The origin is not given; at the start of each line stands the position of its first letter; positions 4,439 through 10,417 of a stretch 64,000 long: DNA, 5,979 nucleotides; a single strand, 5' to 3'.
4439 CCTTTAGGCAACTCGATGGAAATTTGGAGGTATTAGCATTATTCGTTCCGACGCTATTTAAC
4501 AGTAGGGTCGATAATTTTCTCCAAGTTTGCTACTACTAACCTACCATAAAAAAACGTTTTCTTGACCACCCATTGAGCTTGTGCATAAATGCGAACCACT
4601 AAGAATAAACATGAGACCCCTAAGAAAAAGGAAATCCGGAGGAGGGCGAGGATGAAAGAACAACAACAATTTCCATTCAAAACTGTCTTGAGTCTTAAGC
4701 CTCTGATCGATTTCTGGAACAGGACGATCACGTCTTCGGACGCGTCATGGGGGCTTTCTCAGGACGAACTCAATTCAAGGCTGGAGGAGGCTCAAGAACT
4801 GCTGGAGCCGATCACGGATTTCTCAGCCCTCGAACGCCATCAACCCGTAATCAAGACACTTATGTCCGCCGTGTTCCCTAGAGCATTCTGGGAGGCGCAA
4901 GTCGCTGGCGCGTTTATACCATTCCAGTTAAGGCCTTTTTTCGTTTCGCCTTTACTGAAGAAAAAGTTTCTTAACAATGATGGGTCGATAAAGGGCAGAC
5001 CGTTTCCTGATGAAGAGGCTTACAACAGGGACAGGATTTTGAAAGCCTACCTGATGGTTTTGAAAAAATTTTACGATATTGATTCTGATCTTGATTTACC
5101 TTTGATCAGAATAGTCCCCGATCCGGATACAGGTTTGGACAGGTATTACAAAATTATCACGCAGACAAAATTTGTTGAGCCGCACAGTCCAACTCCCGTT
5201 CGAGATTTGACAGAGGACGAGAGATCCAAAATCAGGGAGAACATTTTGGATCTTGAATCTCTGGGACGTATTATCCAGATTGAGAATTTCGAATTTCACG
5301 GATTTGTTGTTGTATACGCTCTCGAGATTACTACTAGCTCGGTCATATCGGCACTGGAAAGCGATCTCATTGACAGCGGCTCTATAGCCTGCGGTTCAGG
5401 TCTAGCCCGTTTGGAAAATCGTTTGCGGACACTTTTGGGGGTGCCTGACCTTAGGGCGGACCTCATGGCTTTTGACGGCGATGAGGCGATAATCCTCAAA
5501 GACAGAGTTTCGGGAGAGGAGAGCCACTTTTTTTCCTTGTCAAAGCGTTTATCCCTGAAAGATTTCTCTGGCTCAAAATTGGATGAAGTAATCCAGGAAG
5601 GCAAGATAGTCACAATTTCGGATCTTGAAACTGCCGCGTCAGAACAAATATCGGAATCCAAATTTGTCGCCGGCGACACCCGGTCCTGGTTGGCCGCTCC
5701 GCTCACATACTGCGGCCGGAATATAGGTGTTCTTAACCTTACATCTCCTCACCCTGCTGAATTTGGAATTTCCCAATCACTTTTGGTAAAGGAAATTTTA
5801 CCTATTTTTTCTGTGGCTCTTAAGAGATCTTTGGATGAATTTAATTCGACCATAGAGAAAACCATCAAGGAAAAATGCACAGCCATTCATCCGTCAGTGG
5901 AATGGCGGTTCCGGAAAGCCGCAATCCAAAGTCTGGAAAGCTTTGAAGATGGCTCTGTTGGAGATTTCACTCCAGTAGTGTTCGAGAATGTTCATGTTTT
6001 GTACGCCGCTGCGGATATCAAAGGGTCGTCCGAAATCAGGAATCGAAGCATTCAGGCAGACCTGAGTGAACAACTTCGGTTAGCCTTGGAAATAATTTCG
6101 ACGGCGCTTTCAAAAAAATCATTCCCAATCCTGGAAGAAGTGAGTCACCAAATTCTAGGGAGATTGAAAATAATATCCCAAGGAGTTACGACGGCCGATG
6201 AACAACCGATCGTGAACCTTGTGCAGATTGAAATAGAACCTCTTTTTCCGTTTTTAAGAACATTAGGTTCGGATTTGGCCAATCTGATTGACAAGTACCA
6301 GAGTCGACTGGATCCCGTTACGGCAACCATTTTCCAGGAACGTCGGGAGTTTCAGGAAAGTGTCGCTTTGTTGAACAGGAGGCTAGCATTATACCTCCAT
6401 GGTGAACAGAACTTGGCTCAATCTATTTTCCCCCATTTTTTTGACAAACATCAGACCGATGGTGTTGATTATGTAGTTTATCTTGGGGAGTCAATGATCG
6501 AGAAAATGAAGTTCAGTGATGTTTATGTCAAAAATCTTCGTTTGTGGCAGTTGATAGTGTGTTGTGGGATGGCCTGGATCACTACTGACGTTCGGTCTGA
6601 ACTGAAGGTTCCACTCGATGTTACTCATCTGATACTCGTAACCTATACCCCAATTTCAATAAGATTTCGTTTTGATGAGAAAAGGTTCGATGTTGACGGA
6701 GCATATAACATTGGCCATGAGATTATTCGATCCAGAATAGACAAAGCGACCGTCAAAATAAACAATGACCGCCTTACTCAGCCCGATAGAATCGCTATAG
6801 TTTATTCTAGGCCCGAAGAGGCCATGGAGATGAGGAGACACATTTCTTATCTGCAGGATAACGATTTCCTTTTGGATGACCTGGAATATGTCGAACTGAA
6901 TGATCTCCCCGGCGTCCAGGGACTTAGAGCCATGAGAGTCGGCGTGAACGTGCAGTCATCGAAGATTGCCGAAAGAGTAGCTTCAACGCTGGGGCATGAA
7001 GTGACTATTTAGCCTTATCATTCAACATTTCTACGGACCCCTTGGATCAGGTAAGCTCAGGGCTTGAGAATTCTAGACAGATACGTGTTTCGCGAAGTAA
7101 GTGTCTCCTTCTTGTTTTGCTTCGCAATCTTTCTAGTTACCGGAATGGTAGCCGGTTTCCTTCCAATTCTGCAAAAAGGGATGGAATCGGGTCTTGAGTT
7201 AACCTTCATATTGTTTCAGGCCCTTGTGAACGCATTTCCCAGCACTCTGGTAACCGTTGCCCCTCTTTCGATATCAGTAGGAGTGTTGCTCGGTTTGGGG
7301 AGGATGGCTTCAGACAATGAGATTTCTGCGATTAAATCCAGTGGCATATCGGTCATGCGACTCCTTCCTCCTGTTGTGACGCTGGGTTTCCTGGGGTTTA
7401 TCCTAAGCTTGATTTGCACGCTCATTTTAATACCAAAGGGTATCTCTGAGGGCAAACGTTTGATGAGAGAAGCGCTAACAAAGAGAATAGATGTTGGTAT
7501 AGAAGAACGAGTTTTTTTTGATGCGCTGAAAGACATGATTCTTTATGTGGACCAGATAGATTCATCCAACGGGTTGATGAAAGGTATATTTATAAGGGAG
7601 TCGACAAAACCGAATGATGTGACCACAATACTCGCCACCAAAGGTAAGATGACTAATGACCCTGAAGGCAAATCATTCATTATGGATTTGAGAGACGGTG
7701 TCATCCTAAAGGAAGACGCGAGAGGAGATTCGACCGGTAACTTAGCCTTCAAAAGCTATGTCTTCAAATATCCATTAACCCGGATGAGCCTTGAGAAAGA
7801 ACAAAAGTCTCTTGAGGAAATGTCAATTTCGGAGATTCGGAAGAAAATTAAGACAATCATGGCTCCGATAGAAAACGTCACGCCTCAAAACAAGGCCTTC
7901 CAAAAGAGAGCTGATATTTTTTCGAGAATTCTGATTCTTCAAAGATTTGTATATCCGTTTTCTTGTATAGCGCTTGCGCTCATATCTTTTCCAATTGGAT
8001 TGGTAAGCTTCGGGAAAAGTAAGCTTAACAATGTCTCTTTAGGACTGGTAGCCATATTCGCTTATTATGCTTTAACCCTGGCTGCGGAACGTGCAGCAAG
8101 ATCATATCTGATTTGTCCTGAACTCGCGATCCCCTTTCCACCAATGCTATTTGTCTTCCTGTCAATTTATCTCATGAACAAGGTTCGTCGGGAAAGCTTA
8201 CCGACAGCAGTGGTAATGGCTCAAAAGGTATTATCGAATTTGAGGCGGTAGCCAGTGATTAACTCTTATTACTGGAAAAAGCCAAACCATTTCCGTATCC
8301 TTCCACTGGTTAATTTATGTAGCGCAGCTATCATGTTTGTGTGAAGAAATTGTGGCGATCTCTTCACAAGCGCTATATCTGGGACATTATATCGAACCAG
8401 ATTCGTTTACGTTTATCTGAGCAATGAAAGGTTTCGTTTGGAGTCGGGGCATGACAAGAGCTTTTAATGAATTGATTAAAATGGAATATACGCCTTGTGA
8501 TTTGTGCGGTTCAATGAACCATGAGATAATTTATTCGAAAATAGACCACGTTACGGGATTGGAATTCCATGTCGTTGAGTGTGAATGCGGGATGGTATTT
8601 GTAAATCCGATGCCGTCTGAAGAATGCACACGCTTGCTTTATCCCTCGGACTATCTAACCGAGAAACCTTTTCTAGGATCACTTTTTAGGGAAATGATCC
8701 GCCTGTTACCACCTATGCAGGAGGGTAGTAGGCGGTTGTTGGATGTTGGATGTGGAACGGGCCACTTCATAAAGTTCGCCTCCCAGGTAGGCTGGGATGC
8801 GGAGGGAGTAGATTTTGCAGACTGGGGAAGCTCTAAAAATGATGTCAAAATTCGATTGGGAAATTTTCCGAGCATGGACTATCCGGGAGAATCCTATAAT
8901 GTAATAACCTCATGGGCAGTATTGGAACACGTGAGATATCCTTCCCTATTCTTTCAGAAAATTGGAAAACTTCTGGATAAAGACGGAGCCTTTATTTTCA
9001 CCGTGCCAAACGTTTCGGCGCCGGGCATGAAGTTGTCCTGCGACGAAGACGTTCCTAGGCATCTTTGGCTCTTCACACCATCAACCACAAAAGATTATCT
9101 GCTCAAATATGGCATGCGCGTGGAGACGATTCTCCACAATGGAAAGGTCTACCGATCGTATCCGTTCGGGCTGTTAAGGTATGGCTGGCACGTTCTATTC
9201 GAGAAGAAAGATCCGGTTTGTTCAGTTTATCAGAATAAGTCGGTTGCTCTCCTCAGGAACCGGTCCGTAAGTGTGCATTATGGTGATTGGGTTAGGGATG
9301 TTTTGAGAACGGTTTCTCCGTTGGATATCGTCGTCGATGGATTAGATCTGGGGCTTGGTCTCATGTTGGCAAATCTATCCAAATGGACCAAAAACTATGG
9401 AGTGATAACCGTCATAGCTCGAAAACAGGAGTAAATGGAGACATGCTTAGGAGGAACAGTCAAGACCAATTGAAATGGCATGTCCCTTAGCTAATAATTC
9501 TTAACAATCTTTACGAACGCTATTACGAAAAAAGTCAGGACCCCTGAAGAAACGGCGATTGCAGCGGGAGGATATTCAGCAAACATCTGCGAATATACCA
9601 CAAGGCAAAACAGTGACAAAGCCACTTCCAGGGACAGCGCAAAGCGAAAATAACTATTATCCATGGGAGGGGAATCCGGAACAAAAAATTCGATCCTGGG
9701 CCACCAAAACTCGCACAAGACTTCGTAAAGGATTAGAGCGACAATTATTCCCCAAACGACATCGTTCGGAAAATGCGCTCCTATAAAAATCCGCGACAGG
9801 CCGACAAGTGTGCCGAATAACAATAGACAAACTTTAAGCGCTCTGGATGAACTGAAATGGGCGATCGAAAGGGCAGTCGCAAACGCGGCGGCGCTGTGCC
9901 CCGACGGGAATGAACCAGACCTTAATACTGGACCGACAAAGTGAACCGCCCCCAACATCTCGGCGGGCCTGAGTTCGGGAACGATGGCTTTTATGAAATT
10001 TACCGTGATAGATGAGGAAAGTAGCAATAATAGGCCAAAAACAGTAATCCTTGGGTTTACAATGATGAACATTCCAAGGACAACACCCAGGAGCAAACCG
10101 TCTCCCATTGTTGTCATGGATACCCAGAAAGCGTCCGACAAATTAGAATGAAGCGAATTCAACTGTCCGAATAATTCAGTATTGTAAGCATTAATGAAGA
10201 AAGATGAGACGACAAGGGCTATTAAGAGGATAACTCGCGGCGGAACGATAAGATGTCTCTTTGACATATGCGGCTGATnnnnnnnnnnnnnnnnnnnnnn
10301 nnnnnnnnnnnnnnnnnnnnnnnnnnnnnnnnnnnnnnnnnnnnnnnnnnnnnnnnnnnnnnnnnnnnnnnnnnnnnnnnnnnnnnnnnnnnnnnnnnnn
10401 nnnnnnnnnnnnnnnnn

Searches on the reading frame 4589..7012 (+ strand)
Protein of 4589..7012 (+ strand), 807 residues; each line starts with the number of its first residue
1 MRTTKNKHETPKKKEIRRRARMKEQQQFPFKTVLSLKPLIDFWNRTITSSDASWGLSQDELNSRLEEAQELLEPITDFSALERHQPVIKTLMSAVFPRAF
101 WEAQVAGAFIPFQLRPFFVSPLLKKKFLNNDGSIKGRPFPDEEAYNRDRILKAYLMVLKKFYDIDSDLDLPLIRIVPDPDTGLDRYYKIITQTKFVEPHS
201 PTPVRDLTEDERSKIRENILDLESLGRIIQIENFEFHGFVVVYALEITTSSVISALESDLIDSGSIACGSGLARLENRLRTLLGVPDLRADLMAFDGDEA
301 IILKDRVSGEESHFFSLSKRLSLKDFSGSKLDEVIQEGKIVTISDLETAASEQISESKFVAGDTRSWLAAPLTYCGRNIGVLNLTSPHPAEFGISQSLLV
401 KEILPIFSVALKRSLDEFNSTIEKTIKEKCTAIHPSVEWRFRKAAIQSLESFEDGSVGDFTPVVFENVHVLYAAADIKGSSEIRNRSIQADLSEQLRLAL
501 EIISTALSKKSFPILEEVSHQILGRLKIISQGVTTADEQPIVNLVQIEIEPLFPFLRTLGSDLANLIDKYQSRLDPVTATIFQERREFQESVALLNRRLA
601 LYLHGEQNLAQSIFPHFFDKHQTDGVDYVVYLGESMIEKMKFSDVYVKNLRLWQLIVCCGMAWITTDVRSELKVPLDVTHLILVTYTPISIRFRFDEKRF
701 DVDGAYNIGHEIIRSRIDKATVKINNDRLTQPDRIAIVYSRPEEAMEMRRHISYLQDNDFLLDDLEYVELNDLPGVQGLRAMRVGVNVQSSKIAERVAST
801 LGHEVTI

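Call 48: search_protein_families(library=pfam, proteins=[window:4589-7012:+], max_evalue=0.0001)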
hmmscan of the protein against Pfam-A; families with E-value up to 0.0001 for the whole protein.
window:4589-7012:+ (807 aa): 2 families
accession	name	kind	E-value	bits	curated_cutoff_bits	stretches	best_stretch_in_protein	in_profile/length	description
PF01590.32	GAF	-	1.7e-05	25.8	22.4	1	318-393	44-115/133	GAF domain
PF13185.12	GAF_2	-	1.9e-05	25.3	28.6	1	308-411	37-135/136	GAF domain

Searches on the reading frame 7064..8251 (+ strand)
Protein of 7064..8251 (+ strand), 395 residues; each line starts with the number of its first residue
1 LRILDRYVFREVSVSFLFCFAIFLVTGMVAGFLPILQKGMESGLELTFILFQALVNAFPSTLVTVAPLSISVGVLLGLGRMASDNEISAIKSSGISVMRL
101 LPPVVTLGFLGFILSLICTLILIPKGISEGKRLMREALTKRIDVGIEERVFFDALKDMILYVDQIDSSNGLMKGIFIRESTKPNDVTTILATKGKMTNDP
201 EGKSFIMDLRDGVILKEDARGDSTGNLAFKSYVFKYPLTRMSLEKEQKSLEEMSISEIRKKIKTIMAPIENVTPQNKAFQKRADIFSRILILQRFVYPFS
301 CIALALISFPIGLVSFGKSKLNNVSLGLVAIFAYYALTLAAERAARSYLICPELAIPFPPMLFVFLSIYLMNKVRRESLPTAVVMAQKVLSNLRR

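Call 48: search_protein_families(library=pfam, proteins=[window:7064-8251:+], max_evalue=0.0001)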
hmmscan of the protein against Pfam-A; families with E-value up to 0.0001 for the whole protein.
window:7064-8251:+ (395 aa): 1 family
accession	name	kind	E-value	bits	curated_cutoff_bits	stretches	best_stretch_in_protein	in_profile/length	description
PF03739.19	LptF_LptG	-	1.4e-62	212.3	27.9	1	6-372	1-352/353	Lipopolysaccharide export system permease LptF/LptG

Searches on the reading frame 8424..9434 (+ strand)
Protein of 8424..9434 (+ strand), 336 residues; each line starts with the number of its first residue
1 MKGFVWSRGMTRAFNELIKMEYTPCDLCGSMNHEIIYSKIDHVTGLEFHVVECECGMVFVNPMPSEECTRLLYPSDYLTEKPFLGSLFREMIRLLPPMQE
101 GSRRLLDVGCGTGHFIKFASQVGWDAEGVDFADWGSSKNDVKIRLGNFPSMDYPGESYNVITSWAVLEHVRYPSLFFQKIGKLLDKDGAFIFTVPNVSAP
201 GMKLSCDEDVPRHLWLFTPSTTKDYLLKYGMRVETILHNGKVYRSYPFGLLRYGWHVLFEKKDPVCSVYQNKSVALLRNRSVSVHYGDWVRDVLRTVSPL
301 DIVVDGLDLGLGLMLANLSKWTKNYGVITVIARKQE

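Call 48: search_protein_families(library=pfam, proteins=[window:8424-9434:+], max_evalue=0.0001)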
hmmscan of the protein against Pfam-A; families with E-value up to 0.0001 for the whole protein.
window:8424-9434:+ (336 aa): 5 families
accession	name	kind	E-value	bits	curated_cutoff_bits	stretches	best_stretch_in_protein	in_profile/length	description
PF13489.12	Methyltransf_23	-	1.7e-24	86.8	27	1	89-234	11-162/164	Methyltransferase domain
PF08241.18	Methyltransf_11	-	3.9e-10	40.7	21.2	1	106-192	1-95/95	Methyltransferase domain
PF13847.12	Methyltransf_31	-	7.5e-10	39.1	27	1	103-203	5-120/145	Methyltransferase domain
PF13649.12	Methyltransf_25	-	6.7e-07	30.4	27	1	106-188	2-97/97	Methyltransferase domain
PF08242.18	Methyltransf_12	-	8.9e-07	30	30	1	106-189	1-97/98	Methyltransferase domain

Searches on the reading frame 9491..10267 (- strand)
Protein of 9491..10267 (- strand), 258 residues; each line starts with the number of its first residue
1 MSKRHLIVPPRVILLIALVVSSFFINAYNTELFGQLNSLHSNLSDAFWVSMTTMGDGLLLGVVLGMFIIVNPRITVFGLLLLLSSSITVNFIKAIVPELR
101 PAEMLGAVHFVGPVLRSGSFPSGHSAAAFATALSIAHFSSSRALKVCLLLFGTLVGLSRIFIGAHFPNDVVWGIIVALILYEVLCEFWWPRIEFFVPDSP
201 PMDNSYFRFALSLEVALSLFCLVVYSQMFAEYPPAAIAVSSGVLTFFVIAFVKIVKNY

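Call 48: search_protein_families(library=pfam, proteins=[window:9491-10267:-], max_evalue=0.0001)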
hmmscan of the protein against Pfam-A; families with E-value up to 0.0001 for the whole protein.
window:9491-10267:- (258 aa): 2 families
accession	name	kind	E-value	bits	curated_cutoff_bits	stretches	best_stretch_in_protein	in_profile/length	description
PF01569.27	PAP2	-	4.3e-18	65.7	27.2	1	79-181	6-118/130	PAP2 superfamily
PF14378.12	PAP2_3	-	5.8e-07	29.9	27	1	119-181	126-188/190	PAP2 superfamily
